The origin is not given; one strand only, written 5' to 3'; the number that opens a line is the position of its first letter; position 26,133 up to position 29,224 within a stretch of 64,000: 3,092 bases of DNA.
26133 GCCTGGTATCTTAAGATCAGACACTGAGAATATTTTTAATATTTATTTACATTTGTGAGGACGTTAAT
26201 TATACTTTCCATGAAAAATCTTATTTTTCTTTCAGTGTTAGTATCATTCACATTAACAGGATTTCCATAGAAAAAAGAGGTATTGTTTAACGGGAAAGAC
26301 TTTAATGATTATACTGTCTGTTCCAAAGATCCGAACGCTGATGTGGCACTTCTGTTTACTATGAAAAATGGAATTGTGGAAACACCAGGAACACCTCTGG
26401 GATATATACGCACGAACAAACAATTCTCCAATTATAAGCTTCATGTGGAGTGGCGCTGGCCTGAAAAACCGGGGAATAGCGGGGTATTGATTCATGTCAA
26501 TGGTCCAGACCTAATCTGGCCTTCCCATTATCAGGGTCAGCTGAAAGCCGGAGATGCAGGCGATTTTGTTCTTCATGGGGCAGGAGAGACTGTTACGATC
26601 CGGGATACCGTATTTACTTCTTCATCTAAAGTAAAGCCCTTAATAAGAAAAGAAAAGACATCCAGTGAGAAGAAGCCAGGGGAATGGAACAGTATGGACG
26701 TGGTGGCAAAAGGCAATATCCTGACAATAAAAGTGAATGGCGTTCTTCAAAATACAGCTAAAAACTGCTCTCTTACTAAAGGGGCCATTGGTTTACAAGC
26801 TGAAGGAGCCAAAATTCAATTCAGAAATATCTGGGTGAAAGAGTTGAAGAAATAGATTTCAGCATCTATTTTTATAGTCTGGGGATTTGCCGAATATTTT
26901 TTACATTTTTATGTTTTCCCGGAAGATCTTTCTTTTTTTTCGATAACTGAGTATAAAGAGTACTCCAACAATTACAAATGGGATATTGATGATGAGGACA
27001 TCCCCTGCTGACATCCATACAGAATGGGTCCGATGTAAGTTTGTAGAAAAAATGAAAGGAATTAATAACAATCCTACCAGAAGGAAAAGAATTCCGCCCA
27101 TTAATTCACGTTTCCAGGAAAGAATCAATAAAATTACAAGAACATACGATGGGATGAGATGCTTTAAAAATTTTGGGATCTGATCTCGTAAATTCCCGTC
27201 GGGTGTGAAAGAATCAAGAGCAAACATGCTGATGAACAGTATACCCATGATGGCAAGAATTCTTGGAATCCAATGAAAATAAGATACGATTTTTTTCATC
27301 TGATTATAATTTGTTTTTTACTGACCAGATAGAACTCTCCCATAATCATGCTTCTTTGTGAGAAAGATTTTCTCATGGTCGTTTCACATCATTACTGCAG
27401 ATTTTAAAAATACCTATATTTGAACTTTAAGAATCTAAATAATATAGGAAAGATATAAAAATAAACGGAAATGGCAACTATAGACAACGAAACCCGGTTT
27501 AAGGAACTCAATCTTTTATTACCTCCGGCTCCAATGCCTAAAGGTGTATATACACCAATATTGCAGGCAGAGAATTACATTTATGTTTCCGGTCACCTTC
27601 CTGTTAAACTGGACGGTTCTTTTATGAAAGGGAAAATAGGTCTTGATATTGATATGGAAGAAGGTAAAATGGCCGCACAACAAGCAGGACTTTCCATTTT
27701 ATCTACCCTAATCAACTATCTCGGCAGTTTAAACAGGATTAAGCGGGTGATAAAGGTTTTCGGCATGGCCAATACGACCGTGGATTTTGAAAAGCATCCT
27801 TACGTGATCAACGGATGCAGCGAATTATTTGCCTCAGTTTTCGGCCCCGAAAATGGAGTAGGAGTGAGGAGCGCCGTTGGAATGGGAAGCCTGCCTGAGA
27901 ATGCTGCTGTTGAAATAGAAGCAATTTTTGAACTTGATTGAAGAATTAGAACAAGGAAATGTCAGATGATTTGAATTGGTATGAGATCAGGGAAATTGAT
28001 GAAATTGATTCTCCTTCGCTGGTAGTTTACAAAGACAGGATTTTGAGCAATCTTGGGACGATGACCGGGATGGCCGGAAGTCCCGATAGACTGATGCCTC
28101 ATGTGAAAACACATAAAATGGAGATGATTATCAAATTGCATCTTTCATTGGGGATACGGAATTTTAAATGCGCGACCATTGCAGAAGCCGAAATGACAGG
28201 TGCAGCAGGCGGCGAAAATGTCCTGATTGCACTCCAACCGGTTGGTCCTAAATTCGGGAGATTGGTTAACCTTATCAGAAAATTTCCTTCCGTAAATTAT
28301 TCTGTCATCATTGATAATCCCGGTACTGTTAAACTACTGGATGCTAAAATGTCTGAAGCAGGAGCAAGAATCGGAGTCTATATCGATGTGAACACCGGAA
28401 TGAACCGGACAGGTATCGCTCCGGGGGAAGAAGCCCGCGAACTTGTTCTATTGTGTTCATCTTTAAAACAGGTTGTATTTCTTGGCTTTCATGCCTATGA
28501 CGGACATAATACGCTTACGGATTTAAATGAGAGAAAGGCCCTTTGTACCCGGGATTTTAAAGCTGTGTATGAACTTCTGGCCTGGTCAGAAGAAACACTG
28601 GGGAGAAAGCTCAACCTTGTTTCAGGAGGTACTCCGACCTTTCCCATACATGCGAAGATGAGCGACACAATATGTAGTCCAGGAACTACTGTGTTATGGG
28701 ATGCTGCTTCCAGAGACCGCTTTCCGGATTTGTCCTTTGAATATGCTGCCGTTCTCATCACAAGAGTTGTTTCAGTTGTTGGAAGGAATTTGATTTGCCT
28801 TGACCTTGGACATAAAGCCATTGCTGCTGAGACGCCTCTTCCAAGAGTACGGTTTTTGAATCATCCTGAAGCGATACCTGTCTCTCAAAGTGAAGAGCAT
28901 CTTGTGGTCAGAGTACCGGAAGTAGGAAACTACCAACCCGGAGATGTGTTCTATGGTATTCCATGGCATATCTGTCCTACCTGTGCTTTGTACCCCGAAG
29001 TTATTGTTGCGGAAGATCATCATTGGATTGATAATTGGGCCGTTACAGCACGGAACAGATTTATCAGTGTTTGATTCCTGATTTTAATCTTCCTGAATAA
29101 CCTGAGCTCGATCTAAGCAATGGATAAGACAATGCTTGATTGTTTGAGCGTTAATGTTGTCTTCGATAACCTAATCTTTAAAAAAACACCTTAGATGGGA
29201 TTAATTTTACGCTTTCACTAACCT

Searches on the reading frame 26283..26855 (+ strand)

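Call 9: search_protein_families(library=pfam, proteins=[window:26283-26855:+], max_evalue=0.001)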
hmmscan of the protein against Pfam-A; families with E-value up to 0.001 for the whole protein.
window:26283-26855:+ (190 aa): 1 family
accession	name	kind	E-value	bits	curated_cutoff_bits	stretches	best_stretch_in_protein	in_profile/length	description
PF06439.18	3keto-disac_hyd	-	2e-35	123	26.8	1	1-186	5-187/187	3-keto-disaccharide hydrolase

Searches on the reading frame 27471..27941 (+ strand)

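Call 9: search_protein_families(library=pfam, proteins=[window:27471-27941:+], max_evalue=0.001)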
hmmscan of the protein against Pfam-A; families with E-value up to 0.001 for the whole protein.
window:27471-27941:+ (156 aa): 2 families
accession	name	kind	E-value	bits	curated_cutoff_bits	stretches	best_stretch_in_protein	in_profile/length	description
PF14588.11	YjgF_endoribonc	-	2.9e-10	40.6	35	1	13-133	7-126/148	YjgF/chorismate_mutase-like, putative endoribonuclease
PF01042.26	Ribonuc_L-PSP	-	5.4e-08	33.3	27.3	1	20-152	4-118/121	Endoribonuclease L-PSP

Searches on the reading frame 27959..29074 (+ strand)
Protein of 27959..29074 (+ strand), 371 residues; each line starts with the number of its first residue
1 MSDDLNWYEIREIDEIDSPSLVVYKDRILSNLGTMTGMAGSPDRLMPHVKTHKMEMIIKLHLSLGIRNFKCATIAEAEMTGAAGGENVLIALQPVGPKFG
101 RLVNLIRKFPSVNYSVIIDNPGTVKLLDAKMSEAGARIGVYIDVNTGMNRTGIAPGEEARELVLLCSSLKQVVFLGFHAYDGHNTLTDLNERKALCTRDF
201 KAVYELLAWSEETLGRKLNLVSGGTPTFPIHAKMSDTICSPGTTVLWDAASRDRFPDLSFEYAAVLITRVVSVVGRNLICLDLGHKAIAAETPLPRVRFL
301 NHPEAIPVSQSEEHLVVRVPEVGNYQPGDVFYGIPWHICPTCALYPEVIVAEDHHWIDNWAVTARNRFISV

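Call 9: search_protein_families(library=pfam, proteins=[window:27959-29074:+], max_evalue=0.001)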
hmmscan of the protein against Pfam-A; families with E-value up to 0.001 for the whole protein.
window:27959-29074:+ (371 aa): 2 families
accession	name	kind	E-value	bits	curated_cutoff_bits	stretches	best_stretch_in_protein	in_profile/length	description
PF01168.26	Ala_racemase_N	-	4.4e-17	63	24.1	1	26-242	4-212/220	Alanine racemase, N-terminal domain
PF14031.13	D-ser_dehydrat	-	4.3e-15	56.6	22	1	263-350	1-96/97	Putative serine dehydratase domain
